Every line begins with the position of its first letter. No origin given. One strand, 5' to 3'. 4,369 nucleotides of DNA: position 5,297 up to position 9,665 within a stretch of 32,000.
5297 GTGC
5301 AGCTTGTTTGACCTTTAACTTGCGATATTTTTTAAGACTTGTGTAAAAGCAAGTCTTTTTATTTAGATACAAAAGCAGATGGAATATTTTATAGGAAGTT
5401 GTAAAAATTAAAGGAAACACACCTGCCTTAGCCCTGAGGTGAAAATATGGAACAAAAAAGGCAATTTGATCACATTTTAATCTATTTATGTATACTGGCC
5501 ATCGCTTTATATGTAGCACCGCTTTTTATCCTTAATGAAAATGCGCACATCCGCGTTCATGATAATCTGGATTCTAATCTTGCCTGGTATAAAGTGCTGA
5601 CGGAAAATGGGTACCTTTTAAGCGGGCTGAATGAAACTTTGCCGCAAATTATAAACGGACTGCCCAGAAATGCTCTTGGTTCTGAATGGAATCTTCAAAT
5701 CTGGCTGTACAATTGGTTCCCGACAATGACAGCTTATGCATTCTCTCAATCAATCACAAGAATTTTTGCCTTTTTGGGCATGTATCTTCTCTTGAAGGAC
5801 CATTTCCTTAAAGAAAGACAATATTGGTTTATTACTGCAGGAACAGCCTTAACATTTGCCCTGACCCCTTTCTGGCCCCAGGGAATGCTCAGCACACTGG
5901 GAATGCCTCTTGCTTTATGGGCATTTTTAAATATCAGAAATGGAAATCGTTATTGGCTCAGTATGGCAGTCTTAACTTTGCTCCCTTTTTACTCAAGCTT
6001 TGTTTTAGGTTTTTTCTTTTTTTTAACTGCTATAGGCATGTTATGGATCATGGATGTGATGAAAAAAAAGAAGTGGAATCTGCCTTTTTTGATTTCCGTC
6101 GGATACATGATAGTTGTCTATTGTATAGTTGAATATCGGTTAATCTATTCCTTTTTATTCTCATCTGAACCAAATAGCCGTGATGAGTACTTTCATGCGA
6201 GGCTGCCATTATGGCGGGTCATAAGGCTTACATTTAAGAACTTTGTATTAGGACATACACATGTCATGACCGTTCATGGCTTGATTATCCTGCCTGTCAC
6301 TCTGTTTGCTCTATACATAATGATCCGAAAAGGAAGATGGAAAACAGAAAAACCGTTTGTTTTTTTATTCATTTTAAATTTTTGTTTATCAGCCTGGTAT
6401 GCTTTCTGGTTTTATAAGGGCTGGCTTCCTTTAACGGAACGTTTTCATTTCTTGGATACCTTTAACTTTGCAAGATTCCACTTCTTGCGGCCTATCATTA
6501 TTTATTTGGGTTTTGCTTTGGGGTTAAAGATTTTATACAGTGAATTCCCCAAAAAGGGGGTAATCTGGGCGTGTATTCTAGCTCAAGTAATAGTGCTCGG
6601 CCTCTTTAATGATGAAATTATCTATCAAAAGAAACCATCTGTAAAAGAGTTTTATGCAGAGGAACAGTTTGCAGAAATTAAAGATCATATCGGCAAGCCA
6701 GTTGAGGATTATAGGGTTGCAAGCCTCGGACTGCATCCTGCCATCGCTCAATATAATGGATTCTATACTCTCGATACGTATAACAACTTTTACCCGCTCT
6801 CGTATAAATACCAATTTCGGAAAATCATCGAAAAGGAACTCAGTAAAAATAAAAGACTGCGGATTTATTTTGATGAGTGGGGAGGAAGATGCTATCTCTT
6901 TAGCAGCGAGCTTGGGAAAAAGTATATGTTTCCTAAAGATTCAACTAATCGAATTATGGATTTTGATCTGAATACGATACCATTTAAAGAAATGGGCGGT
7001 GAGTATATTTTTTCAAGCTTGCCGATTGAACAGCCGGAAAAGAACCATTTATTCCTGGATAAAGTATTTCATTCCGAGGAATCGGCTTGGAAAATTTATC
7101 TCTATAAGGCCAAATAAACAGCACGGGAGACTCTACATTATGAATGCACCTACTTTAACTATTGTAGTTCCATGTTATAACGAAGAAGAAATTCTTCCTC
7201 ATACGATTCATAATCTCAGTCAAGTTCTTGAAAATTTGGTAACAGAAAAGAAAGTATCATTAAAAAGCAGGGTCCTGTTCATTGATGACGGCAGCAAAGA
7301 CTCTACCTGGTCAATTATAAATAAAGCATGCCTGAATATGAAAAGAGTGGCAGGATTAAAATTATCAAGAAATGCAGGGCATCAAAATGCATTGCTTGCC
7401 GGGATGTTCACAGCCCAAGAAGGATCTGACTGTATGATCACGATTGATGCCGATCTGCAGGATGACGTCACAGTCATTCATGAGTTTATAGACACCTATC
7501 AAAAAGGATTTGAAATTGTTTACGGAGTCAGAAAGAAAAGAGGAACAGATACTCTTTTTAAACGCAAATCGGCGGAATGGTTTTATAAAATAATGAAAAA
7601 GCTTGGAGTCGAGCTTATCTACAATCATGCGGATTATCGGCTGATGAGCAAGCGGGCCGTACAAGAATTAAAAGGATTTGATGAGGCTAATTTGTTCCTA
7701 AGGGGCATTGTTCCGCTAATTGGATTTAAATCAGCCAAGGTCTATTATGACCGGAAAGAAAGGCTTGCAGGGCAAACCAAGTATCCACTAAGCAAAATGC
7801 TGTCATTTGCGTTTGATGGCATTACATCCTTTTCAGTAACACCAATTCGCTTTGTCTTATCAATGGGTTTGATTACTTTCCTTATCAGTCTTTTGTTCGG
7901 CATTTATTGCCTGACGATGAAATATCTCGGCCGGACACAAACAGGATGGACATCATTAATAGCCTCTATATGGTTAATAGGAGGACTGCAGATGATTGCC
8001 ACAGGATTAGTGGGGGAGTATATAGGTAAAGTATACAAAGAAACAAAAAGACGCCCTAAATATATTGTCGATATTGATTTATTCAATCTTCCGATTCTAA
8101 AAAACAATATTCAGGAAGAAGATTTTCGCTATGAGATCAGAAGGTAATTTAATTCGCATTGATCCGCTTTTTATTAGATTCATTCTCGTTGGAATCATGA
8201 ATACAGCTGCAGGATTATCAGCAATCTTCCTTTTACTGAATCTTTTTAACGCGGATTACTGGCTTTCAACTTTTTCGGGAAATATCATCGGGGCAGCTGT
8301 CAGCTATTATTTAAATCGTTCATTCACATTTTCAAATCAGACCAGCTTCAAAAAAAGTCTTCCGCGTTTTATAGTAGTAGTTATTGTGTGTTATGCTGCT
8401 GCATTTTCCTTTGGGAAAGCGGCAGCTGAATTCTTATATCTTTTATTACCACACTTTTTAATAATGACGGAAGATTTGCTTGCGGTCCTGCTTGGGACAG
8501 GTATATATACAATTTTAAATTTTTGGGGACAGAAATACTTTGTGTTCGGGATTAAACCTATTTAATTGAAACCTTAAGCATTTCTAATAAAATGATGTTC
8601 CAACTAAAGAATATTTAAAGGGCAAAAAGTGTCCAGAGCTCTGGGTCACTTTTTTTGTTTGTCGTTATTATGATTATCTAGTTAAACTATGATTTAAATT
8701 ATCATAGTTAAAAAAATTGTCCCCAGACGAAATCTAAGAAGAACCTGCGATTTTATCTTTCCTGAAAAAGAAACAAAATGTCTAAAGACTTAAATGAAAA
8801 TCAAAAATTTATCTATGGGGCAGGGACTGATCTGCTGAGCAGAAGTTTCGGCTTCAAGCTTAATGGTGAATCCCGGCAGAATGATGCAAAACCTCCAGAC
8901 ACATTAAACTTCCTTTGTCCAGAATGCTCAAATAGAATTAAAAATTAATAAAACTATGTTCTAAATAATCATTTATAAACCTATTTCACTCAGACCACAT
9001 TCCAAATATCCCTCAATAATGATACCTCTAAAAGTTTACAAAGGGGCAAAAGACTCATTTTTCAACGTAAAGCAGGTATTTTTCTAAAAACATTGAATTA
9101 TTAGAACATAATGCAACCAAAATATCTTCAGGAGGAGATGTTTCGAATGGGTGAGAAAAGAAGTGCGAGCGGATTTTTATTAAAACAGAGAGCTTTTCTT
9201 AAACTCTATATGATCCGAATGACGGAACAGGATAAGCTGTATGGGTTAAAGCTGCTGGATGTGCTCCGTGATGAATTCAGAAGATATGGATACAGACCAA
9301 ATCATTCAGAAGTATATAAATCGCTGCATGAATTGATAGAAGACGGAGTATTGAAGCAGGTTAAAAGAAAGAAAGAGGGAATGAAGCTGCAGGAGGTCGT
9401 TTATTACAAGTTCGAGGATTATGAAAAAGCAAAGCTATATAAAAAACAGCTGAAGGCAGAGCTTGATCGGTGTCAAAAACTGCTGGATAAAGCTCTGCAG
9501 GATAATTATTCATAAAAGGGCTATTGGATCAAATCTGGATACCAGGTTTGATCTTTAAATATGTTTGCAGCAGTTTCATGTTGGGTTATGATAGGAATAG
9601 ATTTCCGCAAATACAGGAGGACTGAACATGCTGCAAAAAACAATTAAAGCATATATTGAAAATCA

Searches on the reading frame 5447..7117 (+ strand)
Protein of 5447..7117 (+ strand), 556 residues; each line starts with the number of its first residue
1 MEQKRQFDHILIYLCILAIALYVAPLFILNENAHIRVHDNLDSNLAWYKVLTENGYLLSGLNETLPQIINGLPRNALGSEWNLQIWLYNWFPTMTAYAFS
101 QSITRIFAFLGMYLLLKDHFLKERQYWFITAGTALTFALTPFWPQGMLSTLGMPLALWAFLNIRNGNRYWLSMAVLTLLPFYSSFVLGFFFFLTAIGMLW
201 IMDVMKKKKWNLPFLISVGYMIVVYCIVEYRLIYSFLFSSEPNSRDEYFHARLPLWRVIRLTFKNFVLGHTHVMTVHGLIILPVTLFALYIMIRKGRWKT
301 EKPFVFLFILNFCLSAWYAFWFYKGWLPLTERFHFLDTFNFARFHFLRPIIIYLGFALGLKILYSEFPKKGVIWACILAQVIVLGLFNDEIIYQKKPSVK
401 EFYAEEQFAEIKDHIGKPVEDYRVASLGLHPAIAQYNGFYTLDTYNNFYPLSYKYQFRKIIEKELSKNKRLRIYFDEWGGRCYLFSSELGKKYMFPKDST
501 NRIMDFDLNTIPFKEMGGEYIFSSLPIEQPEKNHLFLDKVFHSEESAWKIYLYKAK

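Call 7: search_protein_families(library=pfam, proteins=[window:5447-7117:+], max_evalue=0.01)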
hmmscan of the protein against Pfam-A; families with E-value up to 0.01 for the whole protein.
window:5447-7117:+ (556 aa): 1 family
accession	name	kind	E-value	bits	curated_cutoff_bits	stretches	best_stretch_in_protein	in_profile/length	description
PF19510.5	DUF6044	-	7e-232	771.3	27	1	7-555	6-563/564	Protein of unknown function (DUF6044)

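Call 8: search_protein_families(library=ncbifam, proteins=[window:5447-7117:+], max_evalue=0.01)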
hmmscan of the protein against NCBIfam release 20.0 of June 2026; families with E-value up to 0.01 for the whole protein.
window:5447-7117:+ (556 aa): 0 families

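Call 13: find_related_loci(query=window:5447-7117:+, collection=genome_contigs, flank=8000)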
Query window:5447-7117:+ (556 aa) in genome_contigs; peptide patterns used: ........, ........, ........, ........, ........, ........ (x = any residue, [..] = any of these).
324 stretches matched a pattern; 310 encode a relative of the query (tblastn E <= 1e-3); the best 80 are kept; 80 distinct loci.
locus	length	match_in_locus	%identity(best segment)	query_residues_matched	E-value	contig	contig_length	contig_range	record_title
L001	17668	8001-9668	96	1-556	0e+0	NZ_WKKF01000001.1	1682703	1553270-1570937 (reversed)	Metabacillus idriensis strain DSM 19097 Contig01, whole genome shotgun sequence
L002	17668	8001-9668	91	1-556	0e+0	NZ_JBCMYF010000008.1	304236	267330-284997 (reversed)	Metabacillus idriensis strain NRS-1149 NRS_1149_contig_0000008, whole genome shotgun sequence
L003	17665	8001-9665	72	4-556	0e+0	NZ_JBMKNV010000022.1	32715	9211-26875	Metabacillus sp. RGM 3146 NODE_22_length_32715_cov_23.230330, whole genome shotgun sequence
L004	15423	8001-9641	70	11-556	0e+0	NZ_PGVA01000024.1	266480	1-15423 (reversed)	Bacillus canaveralius strain M4.6 contig_25, whole genome shotgun sequence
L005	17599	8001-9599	71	25-555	0e+0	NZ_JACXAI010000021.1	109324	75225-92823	Metabacillus arenae strain IB182487 Contig_21, whole genome shotgun sequence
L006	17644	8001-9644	67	8-554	0e+0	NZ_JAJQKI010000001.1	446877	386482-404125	Bacillus pinisoli strain GXH0341 1, whole genome shotgun sequence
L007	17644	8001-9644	68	8-555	0e+0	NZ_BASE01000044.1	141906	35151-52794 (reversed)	Mesobacillus selenatarsenatis SF-1, whole genome shotgun sequence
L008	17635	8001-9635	69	11-555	0e+0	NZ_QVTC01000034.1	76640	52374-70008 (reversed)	Bacillus sp. V59.32b DSM-105191_1__paired__trimmed__paired__contig_34, whole genome shotgun sequence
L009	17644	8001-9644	67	8-555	0e+0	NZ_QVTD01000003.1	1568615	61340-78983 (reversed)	Peribacillus glennii strain V44-8 DSM-105192_1__paired__trimmed__paired__contig_3, whole genome shotgun sequence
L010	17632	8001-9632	67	12-555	0e+0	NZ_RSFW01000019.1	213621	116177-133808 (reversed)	Mesobacillus subterraneus strain DSM 13966 contig_19, whole genome shotgun sequence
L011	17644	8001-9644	67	8-555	0e+0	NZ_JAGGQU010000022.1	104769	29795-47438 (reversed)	Bacillus sp. ISL-55 ISL55_23, whole genome shotgun sequence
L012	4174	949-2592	66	8-555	0e+0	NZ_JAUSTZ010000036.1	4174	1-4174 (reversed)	Metabacillus niabensis strain DSM 17723 Ga0480532_36, whole genome shotgun sequence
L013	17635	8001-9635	67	11-555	0e+0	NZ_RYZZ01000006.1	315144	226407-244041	Peribacillus cavernae strain L5 18849_L5_1__paired__trimmed__paired__contig_6, whole genome shotgun sequence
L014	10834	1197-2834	67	11-555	0e+0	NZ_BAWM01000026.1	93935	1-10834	Neobacillus niacini strain F8, whole genome shotgun sequence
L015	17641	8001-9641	68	10-555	0e+0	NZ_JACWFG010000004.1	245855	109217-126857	Neobacillus niacini strain PL-B1 PL-B1_contig_4, whole genome shotgun sequence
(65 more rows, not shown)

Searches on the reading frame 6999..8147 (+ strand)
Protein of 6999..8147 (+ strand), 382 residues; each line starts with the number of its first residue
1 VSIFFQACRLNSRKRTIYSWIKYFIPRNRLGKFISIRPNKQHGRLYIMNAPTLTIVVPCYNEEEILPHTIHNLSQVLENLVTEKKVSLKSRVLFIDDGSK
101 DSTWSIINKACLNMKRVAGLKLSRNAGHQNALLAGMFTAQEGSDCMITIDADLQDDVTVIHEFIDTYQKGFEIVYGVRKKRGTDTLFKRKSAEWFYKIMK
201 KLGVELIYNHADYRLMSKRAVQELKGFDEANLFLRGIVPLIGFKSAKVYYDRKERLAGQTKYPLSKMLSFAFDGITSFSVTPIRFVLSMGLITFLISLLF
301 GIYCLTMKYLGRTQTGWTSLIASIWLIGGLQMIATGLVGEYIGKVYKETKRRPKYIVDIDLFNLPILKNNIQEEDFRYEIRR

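Call 7: search_protein_families(library=pfam, proteins=[window:6999-8147:+], max_evalue=0.01)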
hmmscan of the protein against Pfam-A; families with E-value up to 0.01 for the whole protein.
window:6999-8147:+ (382 aa): 1 family
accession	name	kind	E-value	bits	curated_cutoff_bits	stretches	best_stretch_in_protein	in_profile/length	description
PF00535.33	Glycos_transf_2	-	1.1e-22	81.2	23.3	1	54-224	1-167/168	Glycosyl transferase family 2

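Call 8: search_protein_families(library=ncbifam, proteins=[window:6999-8147:+], max_evalue=0.01)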
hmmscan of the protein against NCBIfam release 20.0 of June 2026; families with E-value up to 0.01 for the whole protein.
window:6999-8147:+ (382 aa): 17 families
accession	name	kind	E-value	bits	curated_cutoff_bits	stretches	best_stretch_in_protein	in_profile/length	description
NF047588.1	GlcsyltransPgfSStrep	equivalog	5.6e-70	236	500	1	53-358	3-303/308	glycosyltransferase PgfS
NF007986.1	PRK10714.1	equivalog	2.2e-38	132.1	529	1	53-358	8-309/316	undecaprenyl-phosphate 4-deoxy-4-formamido-L-arabinose transferase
TIGR03937.1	PgaC_IcaA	equivalog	4.2e-14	52.3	422.3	1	42-161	36-144/407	poly-beta-1,6-N-acetyl-D-glucosamine synthase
NF058614.1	PPMAGASynPpgS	equivalog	1.6e-08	34.3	370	1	55-184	4-119/226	polyprenyl-phospho-N-acetylgalactosaminyl synthase PpgS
TIGR03111.1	glyc2_xrt_Gpos1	hypoth_equivalog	3e-07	29.6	363.95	1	40-201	37-189/439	TIGR03111 family XrtG-associated glycosyltransferase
TIGR04242.1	nodulat_NodC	equivalog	4.8e-06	25.8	550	1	40-164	37-153/395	chitooligosaccharide synthase NodC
NF041875.1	EPS_EpsD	equivalog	5e-06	26.2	370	1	54-172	2-109/325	exopolysaccharide biosynthesis glycosyltransferase EpsD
TIGR04283.1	glyco_like_mftF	equivalog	2e-05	24.3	182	1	53-143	1-75/221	TIGR04283 family arsenosugar biosynthesis glycosyltransferase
TIGR04182.1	glyco_TIGR04182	equivalog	9.3e-05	21.9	325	1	54-351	3-291/293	S-layer glycoprotein N-glycosyltransferase AglJ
NF010496.0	PRK13915.1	equivalog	0.00013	21.1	262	1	51-156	31-130/307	glucosyl-3-phosphoglycerate synthase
NF007482.0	PRK10073.1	equivalog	0.00023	20.3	423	1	50-142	5-87/334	glycosyltransferase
NF038302.1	EPS_HpsE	equivalog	0.00024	20.2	300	1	53-121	3-65/307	hormogonium polysaccharide biosynthesis glycosyltransferase HpsE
NF045692.1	OglycostaseCruG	equivalog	0.00086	18.3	600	1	52-173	42-159/386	2'-O-glycosyltransferase CruG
NF047683.1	TeichurnBiosyTuaG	equivalog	0.0011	18.6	400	1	49-140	4-86/252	teichuronic acid biosynthesis protein TuaG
TIGR03469.1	HpnB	hypoth_equivalog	0.0017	17.4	379.25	1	37-166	30-159/386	hopene-associated glycosyltransferase HpnB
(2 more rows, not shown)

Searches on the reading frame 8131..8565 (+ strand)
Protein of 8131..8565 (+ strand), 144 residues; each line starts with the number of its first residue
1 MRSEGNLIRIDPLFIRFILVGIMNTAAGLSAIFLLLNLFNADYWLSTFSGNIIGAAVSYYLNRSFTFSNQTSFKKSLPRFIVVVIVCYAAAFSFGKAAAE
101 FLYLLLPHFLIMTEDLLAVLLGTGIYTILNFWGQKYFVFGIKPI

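Call 7: search_protein_families(library=pfam, proteins=[window:8131-8565:+], max_evalue=0.01)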
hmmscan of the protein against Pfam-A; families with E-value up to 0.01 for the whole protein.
window:8131-8565:+ (144 aa): 1 family
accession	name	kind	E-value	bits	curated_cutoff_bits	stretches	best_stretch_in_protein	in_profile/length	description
PF04138.20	GtrA_DPMS_TM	-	4e-20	72.6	26.1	1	16-139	1-117/117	GtrA/DPMS, transmembrane domain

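Call 8: search_protein_families(library=ncbifam, proteins=[window:8131-8565:+], max_evalue=0.01)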
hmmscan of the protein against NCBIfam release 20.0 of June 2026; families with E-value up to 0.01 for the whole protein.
window:8131-8565:+ (144 aa): 1 family
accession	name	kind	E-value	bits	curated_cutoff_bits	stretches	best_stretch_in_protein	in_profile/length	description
NF009027.0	PRK12363.1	equivalog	0.0053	15.4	572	1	25-92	25-90/703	phosphoglycerol transferase I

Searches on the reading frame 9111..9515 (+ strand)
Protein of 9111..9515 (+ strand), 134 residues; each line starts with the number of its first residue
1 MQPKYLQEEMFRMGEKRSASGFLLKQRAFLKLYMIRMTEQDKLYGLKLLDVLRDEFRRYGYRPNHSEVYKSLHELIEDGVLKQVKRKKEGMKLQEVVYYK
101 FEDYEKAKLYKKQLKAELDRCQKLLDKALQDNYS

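Call 7: search_protein_families(library=pfam, proteins=[window:9111-9515:+], max_evalue=0.01)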
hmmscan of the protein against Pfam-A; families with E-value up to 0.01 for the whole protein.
window:9111-9515:+ (134 aa): 2 families
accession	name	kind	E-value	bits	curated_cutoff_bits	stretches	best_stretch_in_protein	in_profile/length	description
PF02334.22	RTP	-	3.6e-55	185.8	26.7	1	21-133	1-113/113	Replication terminator protein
PF03551.20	PadR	-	0.00021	21.7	27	1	39-90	6-56/75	Transcriptional regulator PadR-like family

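Call 8: search_protein_families(library=ncbifam, proteins=[window:9111-9515:+], max_evalue=0.01)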
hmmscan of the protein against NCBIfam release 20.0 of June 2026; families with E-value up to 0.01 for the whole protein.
window:9111-9515:+ (134 aa): 1 family
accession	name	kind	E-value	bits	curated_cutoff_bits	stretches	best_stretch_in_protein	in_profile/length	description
NF053606.1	Sta1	subfamily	0.0052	16.9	80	1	65-120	48-99/100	Sta1 family transcriptional regulator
